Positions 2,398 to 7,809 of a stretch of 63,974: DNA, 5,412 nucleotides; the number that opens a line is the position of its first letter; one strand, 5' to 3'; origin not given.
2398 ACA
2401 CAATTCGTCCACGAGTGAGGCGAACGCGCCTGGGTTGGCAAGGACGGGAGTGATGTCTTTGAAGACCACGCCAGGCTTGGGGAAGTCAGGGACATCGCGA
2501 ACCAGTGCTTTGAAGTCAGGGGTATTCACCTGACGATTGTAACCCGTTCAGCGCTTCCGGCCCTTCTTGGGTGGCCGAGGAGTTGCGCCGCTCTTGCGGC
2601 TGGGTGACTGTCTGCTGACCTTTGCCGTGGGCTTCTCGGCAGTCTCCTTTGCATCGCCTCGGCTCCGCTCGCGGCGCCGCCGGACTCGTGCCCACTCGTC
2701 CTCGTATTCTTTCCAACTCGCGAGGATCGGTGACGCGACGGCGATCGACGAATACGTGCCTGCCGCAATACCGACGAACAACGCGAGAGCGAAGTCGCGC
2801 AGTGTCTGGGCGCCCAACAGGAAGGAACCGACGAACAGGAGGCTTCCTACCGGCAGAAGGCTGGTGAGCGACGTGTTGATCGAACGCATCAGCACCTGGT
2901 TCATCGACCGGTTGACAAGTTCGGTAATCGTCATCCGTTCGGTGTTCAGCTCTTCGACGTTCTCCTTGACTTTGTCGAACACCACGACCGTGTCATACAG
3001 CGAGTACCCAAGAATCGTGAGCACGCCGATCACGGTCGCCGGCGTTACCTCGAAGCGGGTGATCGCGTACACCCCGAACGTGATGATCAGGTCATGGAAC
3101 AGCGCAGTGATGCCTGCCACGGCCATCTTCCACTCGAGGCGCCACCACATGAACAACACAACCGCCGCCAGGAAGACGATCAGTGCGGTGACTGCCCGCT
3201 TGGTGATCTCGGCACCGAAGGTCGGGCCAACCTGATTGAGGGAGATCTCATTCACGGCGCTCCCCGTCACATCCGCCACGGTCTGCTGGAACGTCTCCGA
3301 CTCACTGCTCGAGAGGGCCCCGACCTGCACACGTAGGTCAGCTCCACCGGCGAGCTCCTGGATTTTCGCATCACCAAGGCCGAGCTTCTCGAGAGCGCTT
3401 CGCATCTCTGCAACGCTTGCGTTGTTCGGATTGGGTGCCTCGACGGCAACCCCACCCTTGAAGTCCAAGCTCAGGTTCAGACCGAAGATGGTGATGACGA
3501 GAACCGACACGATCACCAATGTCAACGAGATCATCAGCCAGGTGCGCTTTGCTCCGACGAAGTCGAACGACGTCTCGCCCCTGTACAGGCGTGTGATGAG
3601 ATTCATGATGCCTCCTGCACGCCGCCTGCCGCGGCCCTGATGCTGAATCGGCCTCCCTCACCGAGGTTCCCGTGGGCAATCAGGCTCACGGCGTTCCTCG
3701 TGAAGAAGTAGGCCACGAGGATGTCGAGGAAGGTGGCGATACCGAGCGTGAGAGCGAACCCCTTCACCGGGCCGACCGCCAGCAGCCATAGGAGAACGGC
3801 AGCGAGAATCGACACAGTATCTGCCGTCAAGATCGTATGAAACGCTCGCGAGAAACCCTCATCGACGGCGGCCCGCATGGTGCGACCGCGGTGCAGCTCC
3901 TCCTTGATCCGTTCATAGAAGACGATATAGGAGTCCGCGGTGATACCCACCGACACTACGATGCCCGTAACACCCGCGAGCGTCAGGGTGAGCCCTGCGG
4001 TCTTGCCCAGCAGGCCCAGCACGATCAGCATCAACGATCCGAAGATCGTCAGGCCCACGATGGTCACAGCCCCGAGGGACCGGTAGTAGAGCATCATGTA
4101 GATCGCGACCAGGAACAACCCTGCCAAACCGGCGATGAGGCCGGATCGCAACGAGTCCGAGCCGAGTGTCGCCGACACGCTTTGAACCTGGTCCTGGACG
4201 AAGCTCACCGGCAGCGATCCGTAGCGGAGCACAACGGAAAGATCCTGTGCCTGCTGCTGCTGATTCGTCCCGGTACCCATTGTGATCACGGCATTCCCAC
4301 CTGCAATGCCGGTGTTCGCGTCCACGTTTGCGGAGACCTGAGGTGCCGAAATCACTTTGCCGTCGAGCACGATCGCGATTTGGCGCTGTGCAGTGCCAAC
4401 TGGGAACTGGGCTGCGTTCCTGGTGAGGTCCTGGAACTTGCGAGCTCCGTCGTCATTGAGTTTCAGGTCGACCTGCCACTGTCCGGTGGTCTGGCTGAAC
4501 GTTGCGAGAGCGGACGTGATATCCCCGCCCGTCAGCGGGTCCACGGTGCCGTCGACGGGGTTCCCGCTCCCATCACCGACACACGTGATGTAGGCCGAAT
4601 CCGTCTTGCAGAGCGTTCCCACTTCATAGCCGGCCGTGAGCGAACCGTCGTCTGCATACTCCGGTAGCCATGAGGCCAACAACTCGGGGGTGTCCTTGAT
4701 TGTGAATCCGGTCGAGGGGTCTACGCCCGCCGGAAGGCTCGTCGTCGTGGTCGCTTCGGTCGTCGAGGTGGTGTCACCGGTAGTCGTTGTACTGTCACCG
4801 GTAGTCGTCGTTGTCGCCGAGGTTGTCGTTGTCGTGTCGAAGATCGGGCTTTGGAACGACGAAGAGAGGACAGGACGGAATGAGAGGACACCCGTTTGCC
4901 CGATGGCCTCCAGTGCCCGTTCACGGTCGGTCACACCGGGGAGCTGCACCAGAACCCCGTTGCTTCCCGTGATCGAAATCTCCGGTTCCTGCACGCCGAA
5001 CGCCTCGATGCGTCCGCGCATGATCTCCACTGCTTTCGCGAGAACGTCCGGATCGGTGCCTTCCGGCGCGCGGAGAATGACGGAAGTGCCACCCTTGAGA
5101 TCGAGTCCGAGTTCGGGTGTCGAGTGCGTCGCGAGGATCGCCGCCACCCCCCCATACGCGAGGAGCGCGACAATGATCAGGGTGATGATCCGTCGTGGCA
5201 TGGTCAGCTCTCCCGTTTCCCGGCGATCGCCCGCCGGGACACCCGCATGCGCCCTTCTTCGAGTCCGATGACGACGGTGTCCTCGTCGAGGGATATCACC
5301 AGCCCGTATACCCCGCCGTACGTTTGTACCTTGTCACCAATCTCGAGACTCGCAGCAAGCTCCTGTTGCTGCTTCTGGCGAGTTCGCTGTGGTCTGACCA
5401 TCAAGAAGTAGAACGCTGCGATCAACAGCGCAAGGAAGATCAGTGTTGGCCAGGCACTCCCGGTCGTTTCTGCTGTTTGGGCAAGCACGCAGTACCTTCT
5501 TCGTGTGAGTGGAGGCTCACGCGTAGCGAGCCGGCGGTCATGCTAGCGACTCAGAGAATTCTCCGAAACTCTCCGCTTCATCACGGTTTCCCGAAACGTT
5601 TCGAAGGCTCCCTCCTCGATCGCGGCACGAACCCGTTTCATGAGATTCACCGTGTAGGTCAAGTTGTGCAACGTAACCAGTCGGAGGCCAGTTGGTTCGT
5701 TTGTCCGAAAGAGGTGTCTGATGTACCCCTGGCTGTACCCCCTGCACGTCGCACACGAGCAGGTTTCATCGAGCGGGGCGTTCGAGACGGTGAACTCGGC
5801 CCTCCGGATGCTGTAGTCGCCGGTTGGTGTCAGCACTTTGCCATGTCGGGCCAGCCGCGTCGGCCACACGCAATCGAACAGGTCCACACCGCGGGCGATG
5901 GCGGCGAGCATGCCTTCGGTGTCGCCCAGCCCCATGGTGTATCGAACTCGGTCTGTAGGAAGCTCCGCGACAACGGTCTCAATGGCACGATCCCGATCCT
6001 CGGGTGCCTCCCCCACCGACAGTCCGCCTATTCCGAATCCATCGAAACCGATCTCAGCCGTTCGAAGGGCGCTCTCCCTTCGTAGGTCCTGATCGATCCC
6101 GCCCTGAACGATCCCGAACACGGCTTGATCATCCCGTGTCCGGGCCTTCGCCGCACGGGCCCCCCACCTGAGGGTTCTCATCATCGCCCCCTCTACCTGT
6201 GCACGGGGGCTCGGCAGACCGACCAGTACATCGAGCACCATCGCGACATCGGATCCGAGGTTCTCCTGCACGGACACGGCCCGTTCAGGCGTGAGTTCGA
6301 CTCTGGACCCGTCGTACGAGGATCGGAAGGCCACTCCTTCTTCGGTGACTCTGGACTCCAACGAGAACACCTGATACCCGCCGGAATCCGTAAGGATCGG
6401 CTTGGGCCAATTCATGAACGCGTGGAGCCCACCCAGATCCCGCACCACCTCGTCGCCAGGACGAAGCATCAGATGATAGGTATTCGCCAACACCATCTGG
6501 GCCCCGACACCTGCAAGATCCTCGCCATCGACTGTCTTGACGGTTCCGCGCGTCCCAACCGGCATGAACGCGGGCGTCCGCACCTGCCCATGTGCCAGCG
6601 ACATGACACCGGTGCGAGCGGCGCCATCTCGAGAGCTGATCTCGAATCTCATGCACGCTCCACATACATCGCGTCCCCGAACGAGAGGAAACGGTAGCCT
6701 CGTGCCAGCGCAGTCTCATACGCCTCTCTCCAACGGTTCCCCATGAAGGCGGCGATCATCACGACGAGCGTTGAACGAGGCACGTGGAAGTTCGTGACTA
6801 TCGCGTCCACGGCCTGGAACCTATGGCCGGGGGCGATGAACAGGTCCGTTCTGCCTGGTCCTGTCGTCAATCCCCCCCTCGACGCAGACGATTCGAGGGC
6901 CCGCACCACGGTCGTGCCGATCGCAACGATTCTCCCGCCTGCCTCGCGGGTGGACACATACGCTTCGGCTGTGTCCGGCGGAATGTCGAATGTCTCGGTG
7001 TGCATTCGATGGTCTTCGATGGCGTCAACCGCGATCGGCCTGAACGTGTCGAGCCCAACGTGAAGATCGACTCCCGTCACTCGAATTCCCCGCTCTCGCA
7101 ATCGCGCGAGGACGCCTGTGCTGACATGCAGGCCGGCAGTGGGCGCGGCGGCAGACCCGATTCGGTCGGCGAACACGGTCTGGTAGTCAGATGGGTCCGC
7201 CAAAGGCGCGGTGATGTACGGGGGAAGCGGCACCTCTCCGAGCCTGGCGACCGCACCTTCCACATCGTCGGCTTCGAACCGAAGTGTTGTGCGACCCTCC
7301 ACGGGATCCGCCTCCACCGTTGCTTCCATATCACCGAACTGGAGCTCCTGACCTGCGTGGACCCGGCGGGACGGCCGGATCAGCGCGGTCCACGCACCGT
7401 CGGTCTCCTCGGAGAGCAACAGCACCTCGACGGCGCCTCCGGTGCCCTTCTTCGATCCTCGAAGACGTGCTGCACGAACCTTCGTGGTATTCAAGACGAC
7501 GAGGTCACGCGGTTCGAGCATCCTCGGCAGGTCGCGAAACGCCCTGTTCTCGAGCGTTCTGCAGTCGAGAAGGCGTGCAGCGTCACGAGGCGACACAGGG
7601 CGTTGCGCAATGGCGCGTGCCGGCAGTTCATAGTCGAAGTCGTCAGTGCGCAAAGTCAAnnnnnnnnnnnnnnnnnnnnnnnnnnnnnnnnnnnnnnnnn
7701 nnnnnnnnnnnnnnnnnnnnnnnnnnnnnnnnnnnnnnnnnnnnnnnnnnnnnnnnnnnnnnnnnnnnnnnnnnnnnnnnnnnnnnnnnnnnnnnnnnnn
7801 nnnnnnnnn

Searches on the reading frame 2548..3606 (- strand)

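Call 21: search_protein_families(library=ncbifam, proteins=[window:2548-3606:-], max_evalue=0.00001)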
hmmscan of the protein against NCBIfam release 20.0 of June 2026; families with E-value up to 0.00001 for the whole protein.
window:2548-3606:- (352 aa): 21 families
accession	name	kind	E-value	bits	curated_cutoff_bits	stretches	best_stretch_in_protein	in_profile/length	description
TIGR00966.2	transloc_SecF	equivalog_domain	5.2e-89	298.4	160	1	14-298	1-279/279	protein translocase subunit SecF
NF009583.0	PRK13024.1-3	subfamily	5e-75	253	721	1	10-314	453-749/755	protein translocase subunit SecDF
NF011315.0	PRK14726.1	equivalog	1.4e-61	208.6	1249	1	11-318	544-847/855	protein translocase subunit SecDF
NF009581.0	PRK13024.1-1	equivalog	1.4e-57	195.3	1058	1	13-302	448-733/752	protein translocase subunit SecDF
NF009584.0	PRK13024.1-4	equivalog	4e-53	180.9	1171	1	13-299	450-732/759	protein translocase subunit SecDF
TIGR00916.1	2A0604s01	subfamily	5.9e-49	166.8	148.6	1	117-288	69-231/231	SecD/SecF family protein translocase subunit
NF009585.0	PRK13024.1-5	equivalog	5.4e-48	163.7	1037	1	10-302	666-981/993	protein translocase subunit SecDF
NF009580.0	PRK13023.1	equivalog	9.1e-37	126.7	1153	1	24-297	480-749/775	protein translocase subunit SecDF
NF009582.0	PRK13024.1-2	equivalog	2.1e-31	108.7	723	1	15-306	521-832/859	protein translocase subunit SecDF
NF009540.0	PRK12911.1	equivalog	2.4e-23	81.5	1878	1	89-296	1193-1392/1403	bifunctional preprotein translocase subunit SecD/SecF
NF046001.1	SecDF_plasm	equivalog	3.7e-20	71.6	500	1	26-294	551-842/878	protein translocase subunit SecDF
NF006354.0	PRK08578.1-2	equivalog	1.5e-15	57.4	353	1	26-295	24-281/296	preprotein translocase subunit SecF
NF006353.0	PRK08578.1-1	subfamily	7.8e-15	55.1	282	1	24-283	9-259/281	preprotein translocase subunit SecF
NF006356.0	PRK08578.1-4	equivalog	4e-14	52.9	330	1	24-213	35-223/302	preprotein translocase subunit SecF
NF006218.0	PRK08343.1-4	subfamily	2.9e-12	46.1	383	1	120-287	224-377/392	preprotein translocase subunit SecD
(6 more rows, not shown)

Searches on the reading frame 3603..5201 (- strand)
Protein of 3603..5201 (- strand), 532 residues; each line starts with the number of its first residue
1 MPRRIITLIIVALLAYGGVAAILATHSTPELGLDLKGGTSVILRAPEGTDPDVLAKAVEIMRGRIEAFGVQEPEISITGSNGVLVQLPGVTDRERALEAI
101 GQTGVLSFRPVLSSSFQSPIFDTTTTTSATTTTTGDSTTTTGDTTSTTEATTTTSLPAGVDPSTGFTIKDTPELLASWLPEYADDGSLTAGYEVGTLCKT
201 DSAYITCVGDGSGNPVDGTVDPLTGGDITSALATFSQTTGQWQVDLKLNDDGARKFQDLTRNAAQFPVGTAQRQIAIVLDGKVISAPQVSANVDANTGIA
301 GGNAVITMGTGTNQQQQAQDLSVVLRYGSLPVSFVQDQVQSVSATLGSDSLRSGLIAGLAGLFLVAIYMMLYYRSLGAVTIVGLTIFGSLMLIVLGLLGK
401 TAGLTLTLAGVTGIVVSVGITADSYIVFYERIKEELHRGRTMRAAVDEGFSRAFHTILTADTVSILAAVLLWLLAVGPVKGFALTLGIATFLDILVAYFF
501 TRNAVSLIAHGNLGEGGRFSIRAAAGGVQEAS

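Call 19: search_protein_families(library=ncbifam, proteins=[window:3603-5201:-], max_evalue=1e-8)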
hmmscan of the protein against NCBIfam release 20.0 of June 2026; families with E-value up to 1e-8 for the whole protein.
window:3603-5201:- (532 aa): 18 families
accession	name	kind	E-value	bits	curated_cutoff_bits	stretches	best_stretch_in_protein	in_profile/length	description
TIGR01129.1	secD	equivalog_domain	5.2e-101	338.7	244.4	1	31-503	1-395/397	protein translocase subunit SecD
NF009583.0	PRK13024.1-3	subfamily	4.4e-99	332.5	721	1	24-509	36-432/755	protein translocase subunit SecDF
NF009585.0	PRK13024.1-5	equivalog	4.9e-69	233.4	1037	1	221-504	381-643/993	protein translocase subunit SecDF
NF011315.0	PRK14726.1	equivalog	9.6e-64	215.8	1249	1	224-506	260-522/855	protein translocase subunit SecDF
TIGR00916.1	2A0604s01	subfamily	3.5e-57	193.7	148.6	1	248-496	1-229/231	SecD/SecF family protein translocase subunit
NF009581.0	PRK13024.1-1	equivalog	3.6e-54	184.1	1058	2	230-510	134-412/752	protein translocase subunit SecDF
NF009545.0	PRK12933.1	equivalog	3.9e-54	184.2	728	1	199-508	291-593/604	protein translocase subunit SecD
NF009584.0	PRK13024.1-4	equivalog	4.9e-50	170.7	1171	2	224-513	126-417/759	protein translocase subunit SecDF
NF006218.0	PRK08343.1-4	subfamily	1.3e-48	165.8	383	2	223-506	118-382/392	preprotein translocase subunit SecD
NF009580.0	PRK13023.1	equivalog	9.3e-48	163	1153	1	222-504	181-443/775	protein translocase subunit SecDF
NF006216.0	PRK08343.1-2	equivalog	6e-33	114.4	519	1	295-514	286-503/506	preprotein translocase subunit SecD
NF009540.0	PRK12911.1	equivalog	1.6e-29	102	1878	1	265-502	833-1055/1403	bifunctional preprotein translocase subunit SecD/SecF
NF006217.0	PRK08343.1-3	equivalog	1e-27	97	491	1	223-504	258-531/544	preprotein translocase subunit SecD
NF009582.0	PRK13024.1-2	equivalog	1.1e-22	79.8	723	1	304-511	289-490/859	protein translocase subunit SecDF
NF046001.1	SecDF_plasm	equivalog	7.9e-17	60.6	500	1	308-509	308-504/878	protein translocase subunit SecDF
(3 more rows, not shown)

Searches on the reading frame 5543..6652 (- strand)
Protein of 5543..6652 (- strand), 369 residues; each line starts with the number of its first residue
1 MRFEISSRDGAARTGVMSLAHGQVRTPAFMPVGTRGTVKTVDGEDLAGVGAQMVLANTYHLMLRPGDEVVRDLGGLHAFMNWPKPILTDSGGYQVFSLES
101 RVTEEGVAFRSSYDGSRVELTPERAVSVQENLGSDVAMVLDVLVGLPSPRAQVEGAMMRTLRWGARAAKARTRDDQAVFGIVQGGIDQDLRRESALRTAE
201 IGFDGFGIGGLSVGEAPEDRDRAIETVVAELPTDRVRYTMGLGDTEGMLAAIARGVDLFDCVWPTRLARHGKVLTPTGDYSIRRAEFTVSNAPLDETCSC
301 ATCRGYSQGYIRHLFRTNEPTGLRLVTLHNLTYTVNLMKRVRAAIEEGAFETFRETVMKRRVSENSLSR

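Call 19: search_protein_families(library=ncbifam, proteins=[window:5543-6652:-], max_evalue=1e-8)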
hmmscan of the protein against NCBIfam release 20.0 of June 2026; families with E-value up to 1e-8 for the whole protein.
window:5543-6652:- (369 aa): 4 families
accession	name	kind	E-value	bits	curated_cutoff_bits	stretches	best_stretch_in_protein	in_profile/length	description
TIGR00430.1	Q_tRNA_tgt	equivalog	2.7e-134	447.8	306.75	1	3-362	1-364/368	tRNA guanosine(34) transglycosylase Tgt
TIGR00449.1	tgt_general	superfamily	7.4e-133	443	47.6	1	3-361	1-362/367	tRNA-guanine transglycosylase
TIGR00432.2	arcsn_tRNA_tgt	equivalog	9.9e-45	152.8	350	1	3-351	1-324/441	tRNA guanosine(15) transglycosylase TgtA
NF040592.1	tRNA_mod_ArcS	equivalog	3.2e-10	39.2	440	0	223-355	117-230/575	archaeosine synthase subunit alpha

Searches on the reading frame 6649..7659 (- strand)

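Call 19: search_protein_families(library=ncbifam, proteins=[window:6649-7659:-], max_evalue=1e-8)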
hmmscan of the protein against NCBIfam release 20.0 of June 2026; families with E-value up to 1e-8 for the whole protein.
window:6649-7659:- (336 aa): 3 families
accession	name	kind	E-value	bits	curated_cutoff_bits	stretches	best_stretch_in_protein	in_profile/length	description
NF001140.0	PRK00147.1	equivalog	1.5e-115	385.8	324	1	4-334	2-343/346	tRNA preQ1(34) S-adenosylmethionine ribosyltransferase-isomerase QueA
TIGR00113.1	queA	equivalog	6.8e-99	331.1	267.45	1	4-333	3-344/345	tRNA preQ1(34) S-adenosylmethionine ribosyltransferase-isomerase QueA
NF002398.0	PRK01424.1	equivalog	2.7e-67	227.5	588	2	155-333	183-362/366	tRNA preQ1(34) S-adenosylmethionine ribosyltransferase-isomerase QueA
